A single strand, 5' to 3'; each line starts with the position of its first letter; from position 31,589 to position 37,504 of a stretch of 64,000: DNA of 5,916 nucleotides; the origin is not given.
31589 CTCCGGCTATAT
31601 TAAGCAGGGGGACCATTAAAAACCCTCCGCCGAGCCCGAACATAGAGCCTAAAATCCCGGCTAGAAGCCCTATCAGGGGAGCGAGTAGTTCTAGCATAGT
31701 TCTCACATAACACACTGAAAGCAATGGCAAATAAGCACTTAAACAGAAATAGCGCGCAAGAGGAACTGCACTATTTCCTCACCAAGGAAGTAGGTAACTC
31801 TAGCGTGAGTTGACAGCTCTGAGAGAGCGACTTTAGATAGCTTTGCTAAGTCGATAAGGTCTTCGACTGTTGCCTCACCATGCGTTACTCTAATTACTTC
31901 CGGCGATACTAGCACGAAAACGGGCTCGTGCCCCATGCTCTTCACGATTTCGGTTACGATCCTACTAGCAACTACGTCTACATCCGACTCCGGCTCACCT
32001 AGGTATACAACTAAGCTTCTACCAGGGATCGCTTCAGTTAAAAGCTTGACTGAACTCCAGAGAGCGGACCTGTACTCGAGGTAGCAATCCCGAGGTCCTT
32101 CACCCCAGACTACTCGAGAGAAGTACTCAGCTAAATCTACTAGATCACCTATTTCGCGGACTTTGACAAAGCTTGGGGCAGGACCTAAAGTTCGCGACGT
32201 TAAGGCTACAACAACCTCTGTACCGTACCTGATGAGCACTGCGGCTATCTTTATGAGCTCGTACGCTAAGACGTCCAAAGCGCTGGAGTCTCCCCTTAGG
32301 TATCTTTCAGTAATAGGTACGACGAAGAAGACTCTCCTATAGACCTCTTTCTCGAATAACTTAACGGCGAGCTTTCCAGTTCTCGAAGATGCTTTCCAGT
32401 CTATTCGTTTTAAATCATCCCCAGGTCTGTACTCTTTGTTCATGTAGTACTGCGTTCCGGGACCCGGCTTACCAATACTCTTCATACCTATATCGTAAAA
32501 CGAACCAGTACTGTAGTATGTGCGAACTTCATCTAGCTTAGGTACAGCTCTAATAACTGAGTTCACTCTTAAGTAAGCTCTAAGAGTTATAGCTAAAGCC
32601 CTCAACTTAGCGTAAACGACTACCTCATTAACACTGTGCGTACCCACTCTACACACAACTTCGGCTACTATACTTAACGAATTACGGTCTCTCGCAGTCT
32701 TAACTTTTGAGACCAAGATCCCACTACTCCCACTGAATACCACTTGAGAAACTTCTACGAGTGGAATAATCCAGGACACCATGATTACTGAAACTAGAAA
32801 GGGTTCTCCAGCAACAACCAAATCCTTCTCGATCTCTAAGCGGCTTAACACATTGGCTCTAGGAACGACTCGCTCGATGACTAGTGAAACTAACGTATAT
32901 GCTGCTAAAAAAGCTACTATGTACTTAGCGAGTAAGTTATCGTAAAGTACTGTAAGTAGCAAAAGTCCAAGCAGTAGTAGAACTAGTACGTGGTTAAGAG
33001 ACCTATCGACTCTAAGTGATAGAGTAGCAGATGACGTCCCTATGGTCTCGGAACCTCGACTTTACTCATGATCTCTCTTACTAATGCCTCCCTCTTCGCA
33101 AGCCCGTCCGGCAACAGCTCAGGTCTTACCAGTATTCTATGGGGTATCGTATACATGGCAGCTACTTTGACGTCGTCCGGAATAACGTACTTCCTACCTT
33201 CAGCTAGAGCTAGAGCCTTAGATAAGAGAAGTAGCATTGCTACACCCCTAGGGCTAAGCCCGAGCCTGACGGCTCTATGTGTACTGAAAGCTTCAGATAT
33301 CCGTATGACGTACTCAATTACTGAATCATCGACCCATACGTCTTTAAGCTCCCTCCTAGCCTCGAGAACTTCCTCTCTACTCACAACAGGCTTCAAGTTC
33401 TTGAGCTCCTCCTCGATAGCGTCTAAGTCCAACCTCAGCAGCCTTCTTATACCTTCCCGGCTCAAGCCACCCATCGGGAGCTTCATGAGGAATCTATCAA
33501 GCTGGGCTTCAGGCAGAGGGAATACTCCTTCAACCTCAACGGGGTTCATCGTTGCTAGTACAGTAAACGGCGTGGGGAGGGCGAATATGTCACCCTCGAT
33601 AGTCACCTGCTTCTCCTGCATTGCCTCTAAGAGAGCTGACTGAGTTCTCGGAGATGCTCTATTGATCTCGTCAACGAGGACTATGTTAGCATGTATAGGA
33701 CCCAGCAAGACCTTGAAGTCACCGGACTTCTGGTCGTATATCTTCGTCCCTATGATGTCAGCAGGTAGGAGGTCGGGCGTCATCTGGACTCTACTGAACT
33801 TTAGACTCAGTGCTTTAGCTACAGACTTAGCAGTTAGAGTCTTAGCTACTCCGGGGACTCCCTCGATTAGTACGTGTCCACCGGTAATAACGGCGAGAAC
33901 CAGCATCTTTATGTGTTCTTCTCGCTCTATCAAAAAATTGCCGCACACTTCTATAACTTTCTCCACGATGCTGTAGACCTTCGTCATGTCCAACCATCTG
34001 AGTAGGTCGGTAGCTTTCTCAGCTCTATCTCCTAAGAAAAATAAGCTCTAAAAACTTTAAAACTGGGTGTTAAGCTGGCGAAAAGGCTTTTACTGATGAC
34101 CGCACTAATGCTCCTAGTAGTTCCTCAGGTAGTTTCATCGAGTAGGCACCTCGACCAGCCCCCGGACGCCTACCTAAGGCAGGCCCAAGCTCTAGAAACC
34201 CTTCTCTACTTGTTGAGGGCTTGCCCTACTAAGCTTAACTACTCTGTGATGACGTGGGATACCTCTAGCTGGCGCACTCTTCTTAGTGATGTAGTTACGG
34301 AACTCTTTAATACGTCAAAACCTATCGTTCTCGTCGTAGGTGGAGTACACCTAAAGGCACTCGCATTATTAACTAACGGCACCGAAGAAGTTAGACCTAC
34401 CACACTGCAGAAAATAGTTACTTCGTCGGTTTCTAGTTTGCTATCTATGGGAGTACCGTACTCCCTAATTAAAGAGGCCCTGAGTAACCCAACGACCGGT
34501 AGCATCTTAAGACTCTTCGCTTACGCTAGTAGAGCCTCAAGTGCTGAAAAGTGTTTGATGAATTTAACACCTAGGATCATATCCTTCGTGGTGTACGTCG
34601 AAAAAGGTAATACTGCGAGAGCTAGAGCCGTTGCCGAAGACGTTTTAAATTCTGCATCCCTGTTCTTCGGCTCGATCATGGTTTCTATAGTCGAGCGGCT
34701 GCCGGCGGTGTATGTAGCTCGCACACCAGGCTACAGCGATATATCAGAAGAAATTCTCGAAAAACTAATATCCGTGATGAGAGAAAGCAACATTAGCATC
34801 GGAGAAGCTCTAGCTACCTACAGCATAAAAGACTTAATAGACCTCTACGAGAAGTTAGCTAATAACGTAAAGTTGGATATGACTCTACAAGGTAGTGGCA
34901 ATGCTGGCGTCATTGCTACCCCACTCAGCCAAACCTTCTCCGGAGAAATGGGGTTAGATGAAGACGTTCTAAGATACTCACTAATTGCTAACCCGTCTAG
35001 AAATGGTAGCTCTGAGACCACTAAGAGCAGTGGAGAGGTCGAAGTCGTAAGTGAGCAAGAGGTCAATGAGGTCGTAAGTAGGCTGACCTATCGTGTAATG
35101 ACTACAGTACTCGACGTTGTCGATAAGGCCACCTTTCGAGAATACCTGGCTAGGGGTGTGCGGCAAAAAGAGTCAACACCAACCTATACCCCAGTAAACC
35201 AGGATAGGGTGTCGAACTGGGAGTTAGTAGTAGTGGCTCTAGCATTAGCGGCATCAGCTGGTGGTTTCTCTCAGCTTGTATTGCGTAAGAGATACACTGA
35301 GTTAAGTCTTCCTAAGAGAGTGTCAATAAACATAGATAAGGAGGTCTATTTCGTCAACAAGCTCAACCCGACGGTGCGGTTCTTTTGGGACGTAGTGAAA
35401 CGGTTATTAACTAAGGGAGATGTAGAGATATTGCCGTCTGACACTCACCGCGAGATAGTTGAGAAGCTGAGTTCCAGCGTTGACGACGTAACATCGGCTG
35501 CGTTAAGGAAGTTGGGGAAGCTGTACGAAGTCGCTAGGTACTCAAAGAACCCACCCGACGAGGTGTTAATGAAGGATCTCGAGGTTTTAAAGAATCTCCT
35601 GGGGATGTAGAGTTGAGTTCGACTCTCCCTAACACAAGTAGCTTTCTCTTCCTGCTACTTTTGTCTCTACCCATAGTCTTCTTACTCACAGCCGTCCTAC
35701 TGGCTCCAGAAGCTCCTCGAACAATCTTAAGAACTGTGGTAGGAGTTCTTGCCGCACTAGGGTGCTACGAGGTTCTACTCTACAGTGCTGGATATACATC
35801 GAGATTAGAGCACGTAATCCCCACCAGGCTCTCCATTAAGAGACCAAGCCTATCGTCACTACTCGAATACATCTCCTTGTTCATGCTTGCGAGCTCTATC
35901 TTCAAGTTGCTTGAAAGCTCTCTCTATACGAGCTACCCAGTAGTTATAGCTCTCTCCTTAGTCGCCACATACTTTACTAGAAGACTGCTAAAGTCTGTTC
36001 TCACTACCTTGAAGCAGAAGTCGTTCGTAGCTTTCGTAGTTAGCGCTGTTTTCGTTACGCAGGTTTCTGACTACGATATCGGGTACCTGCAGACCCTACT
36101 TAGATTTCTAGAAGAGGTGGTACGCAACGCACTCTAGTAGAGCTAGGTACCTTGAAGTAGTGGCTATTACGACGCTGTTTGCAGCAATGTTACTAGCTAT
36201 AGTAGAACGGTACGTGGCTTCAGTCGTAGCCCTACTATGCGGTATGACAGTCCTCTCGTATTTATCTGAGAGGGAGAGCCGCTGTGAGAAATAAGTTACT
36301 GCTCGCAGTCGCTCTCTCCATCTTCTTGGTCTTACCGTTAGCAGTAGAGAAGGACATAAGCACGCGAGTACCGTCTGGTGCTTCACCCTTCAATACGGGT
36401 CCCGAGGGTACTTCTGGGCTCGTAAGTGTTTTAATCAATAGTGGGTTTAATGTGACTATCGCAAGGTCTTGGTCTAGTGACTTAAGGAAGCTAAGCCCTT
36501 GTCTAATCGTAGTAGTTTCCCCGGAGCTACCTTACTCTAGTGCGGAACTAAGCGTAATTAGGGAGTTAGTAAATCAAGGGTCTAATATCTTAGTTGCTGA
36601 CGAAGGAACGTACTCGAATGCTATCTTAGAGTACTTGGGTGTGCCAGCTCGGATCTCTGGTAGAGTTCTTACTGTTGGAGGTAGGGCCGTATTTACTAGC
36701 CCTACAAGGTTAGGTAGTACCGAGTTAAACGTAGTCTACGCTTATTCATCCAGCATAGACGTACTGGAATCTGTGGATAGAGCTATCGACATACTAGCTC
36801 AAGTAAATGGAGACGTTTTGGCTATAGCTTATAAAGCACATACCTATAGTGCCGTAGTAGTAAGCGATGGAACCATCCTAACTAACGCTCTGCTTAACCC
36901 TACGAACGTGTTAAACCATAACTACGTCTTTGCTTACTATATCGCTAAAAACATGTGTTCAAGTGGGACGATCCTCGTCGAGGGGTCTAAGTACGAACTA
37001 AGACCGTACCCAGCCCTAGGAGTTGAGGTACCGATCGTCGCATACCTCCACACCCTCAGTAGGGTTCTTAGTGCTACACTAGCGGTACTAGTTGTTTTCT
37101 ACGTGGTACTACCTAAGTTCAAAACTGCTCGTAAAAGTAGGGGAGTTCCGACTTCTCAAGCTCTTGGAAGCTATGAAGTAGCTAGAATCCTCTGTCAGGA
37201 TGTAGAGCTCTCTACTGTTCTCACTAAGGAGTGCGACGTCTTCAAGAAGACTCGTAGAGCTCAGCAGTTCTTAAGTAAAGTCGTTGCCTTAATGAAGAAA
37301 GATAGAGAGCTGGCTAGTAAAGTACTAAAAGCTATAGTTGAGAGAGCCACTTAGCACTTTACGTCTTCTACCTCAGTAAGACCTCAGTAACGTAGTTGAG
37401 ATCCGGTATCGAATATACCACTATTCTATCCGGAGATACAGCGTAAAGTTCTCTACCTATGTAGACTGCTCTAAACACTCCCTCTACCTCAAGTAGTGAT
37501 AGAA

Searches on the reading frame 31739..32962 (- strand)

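Call 61: search_protein_families(library=pfam, proteins=[window:31739-32962:-], max_evalue=0.00001)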
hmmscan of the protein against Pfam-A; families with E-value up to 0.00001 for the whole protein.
window:31739-32962:- (407 aa): 1 family
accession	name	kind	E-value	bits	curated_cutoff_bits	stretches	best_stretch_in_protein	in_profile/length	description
PF01882.25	DUF58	-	6.8e-08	32.4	23.4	1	176-223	3-50/216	Protein of unknown function DUF58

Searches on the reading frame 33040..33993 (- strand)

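Call 61: search_protein_families(library=pfam, proteins=[window:33040-33993:-], max_evalue=0.00001)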
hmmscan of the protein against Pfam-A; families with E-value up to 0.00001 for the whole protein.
window:33040-33993:- (317 aa): 6 families
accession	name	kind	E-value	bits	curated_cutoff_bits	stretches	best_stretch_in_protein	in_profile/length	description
PF07726.17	AAA_3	-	5e-61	204.8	27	1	40-170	1-131/131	ATPase family associated with various cellular activities (AAA)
PF17863.7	AAA_lid_2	-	2e-16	59.9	22.7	1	237-307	4-73/74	AAA lid domain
PF07728.20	AAA_5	-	1.9e-15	57.6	22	1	40-168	1-139/139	AAA domain (dynein-related subfamily)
PF20030.5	bpMoxR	-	4.2e-12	46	27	1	11-191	4-183/205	MoxR domain in the MoxR-vWA-beta-propeller ternary systems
PF00004.35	AAA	-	5e-08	33.9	21.2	1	41-151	1-110/131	ATPase family associated with various cellular activities (AAA)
PF00493.29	MCM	-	1.7e-06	27.8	23.3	1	38-153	57-175/224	MCM P-loop domain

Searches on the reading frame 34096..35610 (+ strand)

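Call 61: search_protein_families(library=pfam, proteins=[window:34096-35610:+], max_evalue=0.00001)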
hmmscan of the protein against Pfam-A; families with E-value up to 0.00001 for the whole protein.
window:34096-35610:+ (504 aa): 1 family
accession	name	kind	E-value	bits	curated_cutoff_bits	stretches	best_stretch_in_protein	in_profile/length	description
PF13559.11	DUF4129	-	4.8e-06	27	24.8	0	433-489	5-58/69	Domain of unknown function (DUF4129)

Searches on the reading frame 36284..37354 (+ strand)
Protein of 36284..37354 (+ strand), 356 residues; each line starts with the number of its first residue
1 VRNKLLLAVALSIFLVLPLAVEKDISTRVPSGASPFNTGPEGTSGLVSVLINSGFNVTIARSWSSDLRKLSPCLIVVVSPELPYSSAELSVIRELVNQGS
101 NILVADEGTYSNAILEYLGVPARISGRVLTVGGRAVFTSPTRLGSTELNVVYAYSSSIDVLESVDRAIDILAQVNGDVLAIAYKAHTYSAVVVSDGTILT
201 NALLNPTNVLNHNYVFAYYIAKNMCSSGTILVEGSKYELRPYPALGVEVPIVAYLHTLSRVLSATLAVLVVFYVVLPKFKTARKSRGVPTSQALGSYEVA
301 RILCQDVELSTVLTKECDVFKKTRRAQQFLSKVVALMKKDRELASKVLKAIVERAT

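Call 61: search_protein_families(library=pfam, proteins=[window:36284-37354:+], max_evalue=0.00001)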
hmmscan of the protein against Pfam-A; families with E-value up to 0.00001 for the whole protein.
window:36284-37354:+ (356 aa): 1 family
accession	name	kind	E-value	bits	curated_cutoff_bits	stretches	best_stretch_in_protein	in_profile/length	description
PF14258.12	DUF4350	-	8.3e-12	46.2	30.4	1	35-204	1-168/181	Domain of unknown function (DUF4350)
